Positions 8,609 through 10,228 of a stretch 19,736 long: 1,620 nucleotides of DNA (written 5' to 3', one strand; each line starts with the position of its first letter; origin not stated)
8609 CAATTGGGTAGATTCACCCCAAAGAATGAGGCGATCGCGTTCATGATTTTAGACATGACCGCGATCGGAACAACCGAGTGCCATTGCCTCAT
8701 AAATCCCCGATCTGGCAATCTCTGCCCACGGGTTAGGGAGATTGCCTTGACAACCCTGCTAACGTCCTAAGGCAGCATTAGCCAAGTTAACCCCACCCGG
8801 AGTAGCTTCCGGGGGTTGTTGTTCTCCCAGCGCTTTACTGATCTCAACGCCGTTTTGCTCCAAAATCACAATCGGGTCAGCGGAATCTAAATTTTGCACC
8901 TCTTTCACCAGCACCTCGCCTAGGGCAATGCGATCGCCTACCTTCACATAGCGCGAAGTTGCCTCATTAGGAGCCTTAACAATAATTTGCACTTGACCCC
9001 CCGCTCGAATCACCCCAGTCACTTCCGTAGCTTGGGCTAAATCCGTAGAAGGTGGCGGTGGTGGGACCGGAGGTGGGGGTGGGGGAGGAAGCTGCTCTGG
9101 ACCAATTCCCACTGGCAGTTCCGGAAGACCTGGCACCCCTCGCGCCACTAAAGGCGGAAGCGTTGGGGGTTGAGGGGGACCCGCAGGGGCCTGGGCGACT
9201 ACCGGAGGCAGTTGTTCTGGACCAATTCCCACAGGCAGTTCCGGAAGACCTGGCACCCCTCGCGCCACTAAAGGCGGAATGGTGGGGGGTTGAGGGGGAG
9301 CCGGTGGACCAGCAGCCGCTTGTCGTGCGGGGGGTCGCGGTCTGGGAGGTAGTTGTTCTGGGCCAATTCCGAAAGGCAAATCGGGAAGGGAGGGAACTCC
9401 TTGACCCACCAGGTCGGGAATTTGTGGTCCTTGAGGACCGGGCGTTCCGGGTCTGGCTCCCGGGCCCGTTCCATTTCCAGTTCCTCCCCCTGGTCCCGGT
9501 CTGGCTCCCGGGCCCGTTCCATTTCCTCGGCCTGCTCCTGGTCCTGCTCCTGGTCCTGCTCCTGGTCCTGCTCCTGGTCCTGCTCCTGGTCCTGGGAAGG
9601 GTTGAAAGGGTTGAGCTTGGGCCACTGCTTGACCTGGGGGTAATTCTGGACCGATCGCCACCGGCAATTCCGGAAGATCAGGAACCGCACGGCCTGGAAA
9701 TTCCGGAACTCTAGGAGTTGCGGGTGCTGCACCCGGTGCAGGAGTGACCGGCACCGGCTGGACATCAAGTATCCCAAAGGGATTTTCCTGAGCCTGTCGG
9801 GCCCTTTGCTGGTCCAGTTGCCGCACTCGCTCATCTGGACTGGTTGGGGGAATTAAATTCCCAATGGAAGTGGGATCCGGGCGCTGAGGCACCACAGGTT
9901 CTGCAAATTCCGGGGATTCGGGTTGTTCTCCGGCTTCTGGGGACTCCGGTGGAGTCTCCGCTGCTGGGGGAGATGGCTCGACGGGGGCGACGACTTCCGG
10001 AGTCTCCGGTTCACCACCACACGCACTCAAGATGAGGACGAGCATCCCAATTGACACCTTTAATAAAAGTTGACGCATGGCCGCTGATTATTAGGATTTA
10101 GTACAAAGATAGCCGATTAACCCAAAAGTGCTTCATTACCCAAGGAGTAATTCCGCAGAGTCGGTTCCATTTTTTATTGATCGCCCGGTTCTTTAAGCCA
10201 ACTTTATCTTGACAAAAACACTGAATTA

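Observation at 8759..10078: Lipoprotein built from nested repeats (120-bp, 48-bp and 12-bp units) with a PilP/GspC-like C-terminal domain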

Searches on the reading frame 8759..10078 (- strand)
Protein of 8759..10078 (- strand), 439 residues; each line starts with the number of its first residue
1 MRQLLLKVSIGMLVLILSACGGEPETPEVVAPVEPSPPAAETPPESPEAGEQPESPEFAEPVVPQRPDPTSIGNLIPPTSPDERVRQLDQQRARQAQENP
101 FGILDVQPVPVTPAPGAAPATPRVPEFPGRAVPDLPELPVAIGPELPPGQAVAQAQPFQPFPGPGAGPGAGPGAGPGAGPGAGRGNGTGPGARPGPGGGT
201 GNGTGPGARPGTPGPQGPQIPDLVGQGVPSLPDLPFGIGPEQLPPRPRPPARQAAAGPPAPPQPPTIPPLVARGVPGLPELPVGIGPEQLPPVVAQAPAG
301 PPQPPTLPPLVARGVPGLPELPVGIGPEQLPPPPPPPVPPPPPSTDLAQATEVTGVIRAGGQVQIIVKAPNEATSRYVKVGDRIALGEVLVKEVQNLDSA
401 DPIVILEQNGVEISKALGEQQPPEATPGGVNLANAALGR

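Call 7: search_protein_families(library=pfam, proteins=[window:8759-10078:-], max_evalue=10)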
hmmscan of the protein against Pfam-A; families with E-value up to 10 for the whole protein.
window:8759-10078:- (439 aa): 1 family
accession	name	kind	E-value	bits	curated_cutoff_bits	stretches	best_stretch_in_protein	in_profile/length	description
PF22807.2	TrAA12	-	0.099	11.4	30.9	1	165-208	391-434/463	TrAA12-like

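Call 8: search_protein_families(library=ncbifam, proteins=[window:8759-10078:-], max_evalue=10)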
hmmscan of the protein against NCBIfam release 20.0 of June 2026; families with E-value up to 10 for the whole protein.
window:8759-10078:- (439 aa): 2 families
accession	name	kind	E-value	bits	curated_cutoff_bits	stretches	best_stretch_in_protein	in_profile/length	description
NF041057.1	Rcas_1661_fam_Se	equivalog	0.3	10.6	190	1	12-71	4-58/247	Rcas_1661 family thioredoxin-like (seleno)lipoprotein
NF010727.0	PRK14128.1-2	equivalog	1.3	9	209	0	301-324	38-61/126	anti-adapter protein IraD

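Call 10: find_homologous_proteins(query=window:8762-10078:-)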
Query window:8762-10078:- (439 aa): 70 proteins with E <= 0.001 among 8000 candidates.
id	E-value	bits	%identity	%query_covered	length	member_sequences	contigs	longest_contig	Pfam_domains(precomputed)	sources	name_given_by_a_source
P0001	6.1e-228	776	87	100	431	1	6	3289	-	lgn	-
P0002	3.1e-213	727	84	100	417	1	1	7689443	-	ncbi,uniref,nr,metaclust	ncbi:hypothetical protein [Oscillatoria acuminata]|uniref:Uncharacterized protein n=1 Tax=Oscillator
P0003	5.3e-212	723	74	100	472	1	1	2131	-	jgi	jgi:hypothetical protein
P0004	1.7e-211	721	91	53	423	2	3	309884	-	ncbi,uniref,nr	ncbi:hypothetical protein [Laspinema olomoucense]|uniref:Uncharacterized protein n=1 Tax=Laspinema o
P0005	2.5e-206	704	84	97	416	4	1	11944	-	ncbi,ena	-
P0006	1.2e-205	702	75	100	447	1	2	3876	-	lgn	-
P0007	1.4e-181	623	61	100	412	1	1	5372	-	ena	-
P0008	9.3e-56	208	38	100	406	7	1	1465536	-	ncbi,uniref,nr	ncbi:hypothetical protein JJD41_18140 [Oxynema sp. CENA135]|uniref:hypothetical protein n=1 Tax=Oxyn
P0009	9.8e-53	198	41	95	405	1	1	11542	-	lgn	-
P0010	2.1e-51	193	57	37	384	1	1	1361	-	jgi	jgi:hypothetical protein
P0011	9.0e-50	188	40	96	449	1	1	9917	-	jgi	jgi:hypothetical protein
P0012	1.1e-47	181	38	95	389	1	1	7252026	-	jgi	jgi:hypothetical protein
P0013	2.9e-45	173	38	96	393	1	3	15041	-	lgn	-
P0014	1.6e-42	164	48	5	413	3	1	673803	-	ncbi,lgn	ncbi:MAG TPA: hypothetical protein V6D13_07070 [Halomicronema sp.]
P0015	2.1e-35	141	42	35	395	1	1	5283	-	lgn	-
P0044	1.3e-26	112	55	22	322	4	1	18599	-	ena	-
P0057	6.1e-22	96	59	18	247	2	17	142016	-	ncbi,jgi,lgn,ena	-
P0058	5.3e-21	93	49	25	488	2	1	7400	-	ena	-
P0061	5.2e-19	87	63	13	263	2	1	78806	-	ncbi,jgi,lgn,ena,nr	ncbi:MAG: hypothetical protein KME18_21065 [Phormidium tanganyikae FI6-MK23]|jgi:hypothetical protei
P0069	2.4e-6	45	41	16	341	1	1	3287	-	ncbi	-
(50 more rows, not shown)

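Call 42: find_homologous_proteins(query=P0058, max_evalue=0.001)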
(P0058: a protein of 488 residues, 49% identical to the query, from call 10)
Query P0058 (488 aa): 63 proteins with E <= 0.001 among 8000 candidates.
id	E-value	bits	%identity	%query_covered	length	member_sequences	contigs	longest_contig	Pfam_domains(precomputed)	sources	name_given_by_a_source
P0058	0.0e+0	1060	100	100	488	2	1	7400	-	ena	-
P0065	1.2e-187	643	66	74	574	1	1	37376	-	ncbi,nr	ncbi:MAG: hypothetical protein SXA11_15135 [Cyanobacteriota bacterium]|nr:hypothetical protein [Cyan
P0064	1.1e-167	577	59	99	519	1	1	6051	-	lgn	-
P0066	7.7e-167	574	77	72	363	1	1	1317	-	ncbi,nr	ncbi:MAG: hypothetical protein F6K35_44235, partial [Okeania sp. SIO2H7]|nr:hypothetical protein [Ok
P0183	7.9e-156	538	57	74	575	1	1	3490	-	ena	-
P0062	5.5e-146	505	74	65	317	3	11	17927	-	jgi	jgi:hypothetical protein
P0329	5.8e-107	377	69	35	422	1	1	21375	-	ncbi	-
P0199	1.3e-105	372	69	34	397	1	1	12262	-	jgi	-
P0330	4.8e-93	331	43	99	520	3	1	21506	-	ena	-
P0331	1.9e-83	299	36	99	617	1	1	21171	-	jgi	jgi:hypothetical protein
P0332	1.4e-82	296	39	99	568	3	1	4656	-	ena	-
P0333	1.7e-77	279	36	78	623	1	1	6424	-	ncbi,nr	ncbi:MAG: hypothetical protein QQW96_02905 [Tychonema bourrellyi B0820]|nr:hypothetical protein [Tyc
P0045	3.1e-77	278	36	80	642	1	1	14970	-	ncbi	-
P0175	2.8e-61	226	37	99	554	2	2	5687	-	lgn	-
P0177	6.1e-41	159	52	26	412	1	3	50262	-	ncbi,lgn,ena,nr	ncbi:MAG: hypothetical protein QNJ68_04720 [Microcoleaceae cyanobacterium MO_207.B10]|nr:hypothetica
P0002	1.2e-20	92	56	16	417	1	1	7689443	-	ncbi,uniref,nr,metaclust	ncbi:hypothetical protein [Oscillatoria acuminata]|uniref:Uncharacterized protein n=1 Tax=Oscillator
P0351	1.6e-16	78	62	17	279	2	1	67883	-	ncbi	-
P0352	2.3e-16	78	58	17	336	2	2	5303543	-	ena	-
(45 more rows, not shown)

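Call 43: list_cluster_members(proteins=[P0352, P0012, P0137, P0255, P0290, P0057, P0265, P0351, P0002, P0328])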
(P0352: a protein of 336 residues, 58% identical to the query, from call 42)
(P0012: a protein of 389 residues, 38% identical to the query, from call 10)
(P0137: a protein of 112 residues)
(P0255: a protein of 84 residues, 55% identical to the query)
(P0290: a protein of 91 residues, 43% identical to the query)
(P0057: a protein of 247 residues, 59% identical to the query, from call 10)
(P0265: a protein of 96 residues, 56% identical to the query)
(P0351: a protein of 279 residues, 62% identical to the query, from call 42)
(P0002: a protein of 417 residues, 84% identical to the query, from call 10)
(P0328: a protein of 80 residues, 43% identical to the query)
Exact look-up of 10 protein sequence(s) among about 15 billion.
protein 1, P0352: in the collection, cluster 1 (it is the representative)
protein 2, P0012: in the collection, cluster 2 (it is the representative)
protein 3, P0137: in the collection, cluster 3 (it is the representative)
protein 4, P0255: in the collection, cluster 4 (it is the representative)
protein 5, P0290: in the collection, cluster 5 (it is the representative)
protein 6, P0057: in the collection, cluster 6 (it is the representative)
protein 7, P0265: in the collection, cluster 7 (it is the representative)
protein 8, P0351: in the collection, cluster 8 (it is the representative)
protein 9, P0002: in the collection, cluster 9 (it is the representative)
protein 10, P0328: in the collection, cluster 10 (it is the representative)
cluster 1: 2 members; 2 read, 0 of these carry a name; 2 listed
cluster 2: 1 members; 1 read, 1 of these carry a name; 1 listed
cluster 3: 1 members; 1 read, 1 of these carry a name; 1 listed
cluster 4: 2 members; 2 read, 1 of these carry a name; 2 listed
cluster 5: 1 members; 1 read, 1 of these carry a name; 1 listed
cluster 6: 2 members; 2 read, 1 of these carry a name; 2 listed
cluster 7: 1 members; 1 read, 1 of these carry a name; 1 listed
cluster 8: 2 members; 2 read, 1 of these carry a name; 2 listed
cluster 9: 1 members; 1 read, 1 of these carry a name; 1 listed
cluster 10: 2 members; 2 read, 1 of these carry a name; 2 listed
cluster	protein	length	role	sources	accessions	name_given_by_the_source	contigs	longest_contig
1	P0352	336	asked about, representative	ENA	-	-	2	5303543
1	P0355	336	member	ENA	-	-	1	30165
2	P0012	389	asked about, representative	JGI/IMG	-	hypothetical protein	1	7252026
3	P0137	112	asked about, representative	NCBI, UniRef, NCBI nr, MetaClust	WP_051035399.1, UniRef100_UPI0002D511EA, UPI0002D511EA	hypothetical protein [Crinalium epipsammum] | hypothetical protein n=1 Tax=Crinalium epipsammum TaxID=241425 RepID=UPI0002D511EA | status=active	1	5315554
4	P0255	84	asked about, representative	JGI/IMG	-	hypothetical protein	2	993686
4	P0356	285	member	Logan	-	-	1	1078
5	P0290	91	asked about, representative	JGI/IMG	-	hypothetical protein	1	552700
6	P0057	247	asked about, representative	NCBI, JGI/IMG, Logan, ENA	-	-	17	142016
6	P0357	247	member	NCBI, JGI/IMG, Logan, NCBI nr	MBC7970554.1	MAG: hypothetical protein H7Z11_10610 [Verrucomicrobia bacterium] | hypothetical protein [Leptolyngbya sp. ES-bin-22]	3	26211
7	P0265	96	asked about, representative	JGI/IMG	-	hypothetical protein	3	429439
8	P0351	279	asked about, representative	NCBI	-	-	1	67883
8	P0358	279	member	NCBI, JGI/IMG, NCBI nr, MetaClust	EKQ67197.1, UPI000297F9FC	hypothetical protein OsccyDRAFT_5024 [Leptolyngbyaceae cyanobacterium JSC-12] | status=active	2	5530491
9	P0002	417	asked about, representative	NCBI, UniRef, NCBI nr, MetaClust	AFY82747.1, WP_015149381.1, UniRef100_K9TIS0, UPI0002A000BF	hypothetical protein [Oscillatoria acuminata] | Uncharacterized protein n=1 Tax=Oscillatoria acuminata PCC 6304 TaxID=56110 ... | status=active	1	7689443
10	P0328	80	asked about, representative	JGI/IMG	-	Tfp pilus assembly protein PilP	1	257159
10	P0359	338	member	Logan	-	-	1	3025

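Call 56: search_protein_families(library=pfam, alignment_id=A3, max_evalue=1)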
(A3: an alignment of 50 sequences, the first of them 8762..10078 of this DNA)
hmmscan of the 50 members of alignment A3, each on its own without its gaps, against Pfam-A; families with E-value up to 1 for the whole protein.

A. member 1, window:8762-10078:- (439 aa): 1 family
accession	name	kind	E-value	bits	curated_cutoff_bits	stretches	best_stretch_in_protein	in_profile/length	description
PF22807.2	TrAA12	-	0.099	11.4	30.9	1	165-208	391-434/463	TrAA12-like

B. families by the number of members that match (of 50 scanned): 14 families
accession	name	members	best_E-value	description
PF23876.1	DUF7230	1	0.0041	Family of unknown function (DUF7230)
PF20410.3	X-Tfes_XVIPCD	1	0.005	X-Tfes, XVIPCD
PF13424.12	TPR_12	1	0.014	Tetratricopeptide repeat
PF25592.1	DUF7937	1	0.019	Domain of unknown function (DUF7937)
PF12079.13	DUF3558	1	0.068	Protein of unknown function (DUF3558)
PF16323.11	DUF4959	1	0.083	Domain of unknown function (DUF4959)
PF22807.2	TrAA12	1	0.099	TrAA12-like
PF03201.21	HMD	1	0.099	H2-forming N5,N10-methylene-tetrahydromethanopterin dehydrogenase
PF23229.2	DUF7067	1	0.099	Alpha-glucan water dikinase, DUF7067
PF07719.23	TPR_2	1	0.26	Tetratricopeptide repeat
PF03203.19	MerC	1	0.75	MerC mercury resistance protein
PF13414.12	TPR_11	1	0.8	TPR repeat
PF00430.23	ATP-synt_B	1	0.95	ATP synthase B/B' CF(0)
PF05539.16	Pneumo_att_G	1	0.99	Pneumovirinae attachment membrane glycoprotein G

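Call 62: find_encoding_contigs(protein=P0057, flank=6000, max_places=3)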
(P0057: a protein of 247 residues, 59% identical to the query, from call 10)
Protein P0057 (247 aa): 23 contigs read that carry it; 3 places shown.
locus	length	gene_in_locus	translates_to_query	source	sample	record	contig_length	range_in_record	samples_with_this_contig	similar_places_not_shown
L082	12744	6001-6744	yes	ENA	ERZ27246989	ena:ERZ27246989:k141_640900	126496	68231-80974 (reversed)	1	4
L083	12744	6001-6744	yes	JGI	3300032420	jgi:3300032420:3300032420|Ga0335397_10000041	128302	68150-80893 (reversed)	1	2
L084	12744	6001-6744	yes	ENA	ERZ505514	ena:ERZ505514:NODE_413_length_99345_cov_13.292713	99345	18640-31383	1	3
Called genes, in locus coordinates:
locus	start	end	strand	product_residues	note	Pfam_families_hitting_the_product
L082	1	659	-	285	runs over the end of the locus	PF00902:TatC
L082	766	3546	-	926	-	PF13424:TPR_12, PF17874:TPR_MalT, PF13424:TPR_12, PF17874:TPR_MalT (weak), PF13424:TPR_12, PF13176:TPR_7, PF13424:TPR_12, PF12770:CHAT, +12 more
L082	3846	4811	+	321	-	PF00106:adh_short, PF08659:KR (weak), PF13561:adh_short_C2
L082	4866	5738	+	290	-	PF04389:Peptidase_M28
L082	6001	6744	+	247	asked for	-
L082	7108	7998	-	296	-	PF00731:AIRC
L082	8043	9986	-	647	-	PF00496:SBP_bac_5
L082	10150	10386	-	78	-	-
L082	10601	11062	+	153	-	-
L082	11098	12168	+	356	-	-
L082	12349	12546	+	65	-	-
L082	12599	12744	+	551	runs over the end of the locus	PF05239:PRC (weak)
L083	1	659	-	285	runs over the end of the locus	PF00902:TatC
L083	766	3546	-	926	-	PF13424:TPR_12, PF17874:TPR_MalT, PF13424:TPR_12, PF17874:TPR_MalT (weak), PF13424:TPR_12, PF13176:TPR_7, PF13424:TPR_12, PF12770:CHAT, +12 more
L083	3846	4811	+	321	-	PF00106:adh_short, PF08659:KR (weak), PF13561:adh_short_C2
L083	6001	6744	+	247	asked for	-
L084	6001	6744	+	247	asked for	-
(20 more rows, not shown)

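Call 63: find_encoding_contigs(protein=P0014, flank=6000, max_places=2)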
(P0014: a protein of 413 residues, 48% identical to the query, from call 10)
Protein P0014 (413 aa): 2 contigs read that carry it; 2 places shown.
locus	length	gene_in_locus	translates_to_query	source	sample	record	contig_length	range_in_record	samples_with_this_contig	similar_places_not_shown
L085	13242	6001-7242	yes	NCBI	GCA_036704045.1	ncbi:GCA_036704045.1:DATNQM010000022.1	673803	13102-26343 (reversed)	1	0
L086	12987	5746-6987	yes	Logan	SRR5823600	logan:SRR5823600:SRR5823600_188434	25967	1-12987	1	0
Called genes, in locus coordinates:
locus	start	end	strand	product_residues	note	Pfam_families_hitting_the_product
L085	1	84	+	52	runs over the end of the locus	PF00504:Chloroa_b-bind (weak)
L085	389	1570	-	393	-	PF00140:Sigma70_r1_2, PF04542:Sigma70_r2, PF04539:Sigma70_r3, PF04545:Sigma70_r4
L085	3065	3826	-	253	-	PF00413:Peptidase_M10 (faint)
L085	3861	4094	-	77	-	PF03840:SecG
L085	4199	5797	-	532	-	PF01676:Metalloenzyme, PF06415:iPGM_N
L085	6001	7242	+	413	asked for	-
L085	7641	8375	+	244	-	-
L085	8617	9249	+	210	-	PF19928:DUF6391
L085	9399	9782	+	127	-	PF02427:PSI_PsaE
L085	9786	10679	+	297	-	PF01149:Fapy_DNA_glyco, PF06831:H2TH, PF06827:zf-FPG_IleRS (weak)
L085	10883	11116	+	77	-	PF11910:NdhO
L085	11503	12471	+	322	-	PF00056:Ldh_1_N, PF02866:Ldh_1_C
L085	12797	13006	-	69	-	-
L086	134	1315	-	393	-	PF00140:Sigma70_r1_2, PF04542:Sigma70_r2, PF04539:Sigma70_r3, PF04545:Sigma70_r4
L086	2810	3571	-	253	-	PF00413:Peptidase_M10 (faint)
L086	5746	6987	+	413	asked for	-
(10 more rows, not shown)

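Call 75: find_encoding_contigs(protein=P0061, flank=4000, max_places=1)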
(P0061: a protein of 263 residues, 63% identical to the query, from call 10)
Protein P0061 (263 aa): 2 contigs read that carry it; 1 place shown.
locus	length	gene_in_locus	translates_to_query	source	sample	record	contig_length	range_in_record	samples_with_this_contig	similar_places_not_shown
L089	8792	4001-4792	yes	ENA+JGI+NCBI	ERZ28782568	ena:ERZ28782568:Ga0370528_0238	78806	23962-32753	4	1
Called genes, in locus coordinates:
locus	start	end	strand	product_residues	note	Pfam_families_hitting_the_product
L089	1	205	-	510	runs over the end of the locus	PF00421:PSII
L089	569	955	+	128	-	PF00111:Fer2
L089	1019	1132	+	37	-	PF05151:PsbM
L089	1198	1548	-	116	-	-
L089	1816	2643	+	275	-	PF01716:MSP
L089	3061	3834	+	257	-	PF04542:Sigma70_r2, PF04539:Sigma70_r3 (weak), PF04545:Sigma70_r4, PF08281:Sigma70_r4_2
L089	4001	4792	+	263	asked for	-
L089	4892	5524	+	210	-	PF19928:DUF6391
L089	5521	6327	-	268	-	PF01040:UbiA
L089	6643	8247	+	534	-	PF02541:Ppx-GppA, PF01966:HD, PF21447:Ppx-GppA_III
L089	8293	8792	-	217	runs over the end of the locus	PF02585:PIG-L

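Call 77: find_encoding_contigs(protein=P0044, flank=4000, max_places=1)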
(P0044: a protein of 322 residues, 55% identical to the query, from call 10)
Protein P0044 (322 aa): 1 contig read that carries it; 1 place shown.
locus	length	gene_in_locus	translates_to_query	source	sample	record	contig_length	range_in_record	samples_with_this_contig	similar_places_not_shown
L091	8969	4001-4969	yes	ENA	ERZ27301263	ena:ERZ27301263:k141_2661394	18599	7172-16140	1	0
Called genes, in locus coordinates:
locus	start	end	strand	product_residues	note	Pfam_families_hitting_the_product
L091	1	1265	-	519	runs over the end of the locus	PF13231:PMT_2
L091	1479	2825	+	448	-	PF01520:Amidase_3, PF01832:Glucosaminidase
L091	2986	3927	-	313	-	PF00288:GHMP_kinases_N, PF08544:GHMP_kinases_C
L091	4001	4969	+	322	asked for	-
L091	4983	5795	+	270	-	PF02493:MORN (weak)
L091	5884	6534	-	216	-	PF01227:GTP_cyclohydroI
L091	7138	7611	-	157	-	PF02657:SufE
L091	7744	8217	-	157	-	PF01242:PTPS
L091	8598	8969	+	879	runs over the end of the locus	PF00270:DEAD, PF04851:ResIII, PF22527:DEXQc_Suv3 (weak), PF00271:Helicase_C (weak), PF08148:DSHCT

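Call 78: find_encoding_contigs(protein=P0069, flank=4000, max_places=1)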
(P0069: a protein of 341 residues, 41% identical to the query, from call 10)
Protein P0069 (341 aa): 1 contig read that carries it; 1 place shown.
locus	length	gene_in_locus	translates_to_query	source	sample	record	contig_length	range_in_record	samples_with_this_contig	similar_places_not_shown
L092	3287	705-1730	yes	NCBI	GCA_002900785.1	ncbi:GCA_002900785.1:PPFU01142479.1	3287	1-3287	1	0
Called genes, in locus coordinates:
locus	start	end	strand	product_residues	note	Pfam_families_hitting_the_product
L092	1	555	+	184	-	?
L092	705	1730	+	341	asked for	-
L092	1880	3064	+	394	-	PF04116:FA_hydroxylase (weak)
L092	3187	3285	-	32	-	?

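Call 80: search_protein_families(library=ncbifam, proteins=[L089:4892-5524:+], max_evalue=0.001)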
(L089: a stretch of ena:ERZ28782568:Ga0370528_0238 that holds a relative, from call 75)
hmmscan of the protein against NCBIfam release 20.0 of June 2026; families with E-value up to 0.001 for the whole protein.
L089:4892-5524:+ (210 aa): 0 families
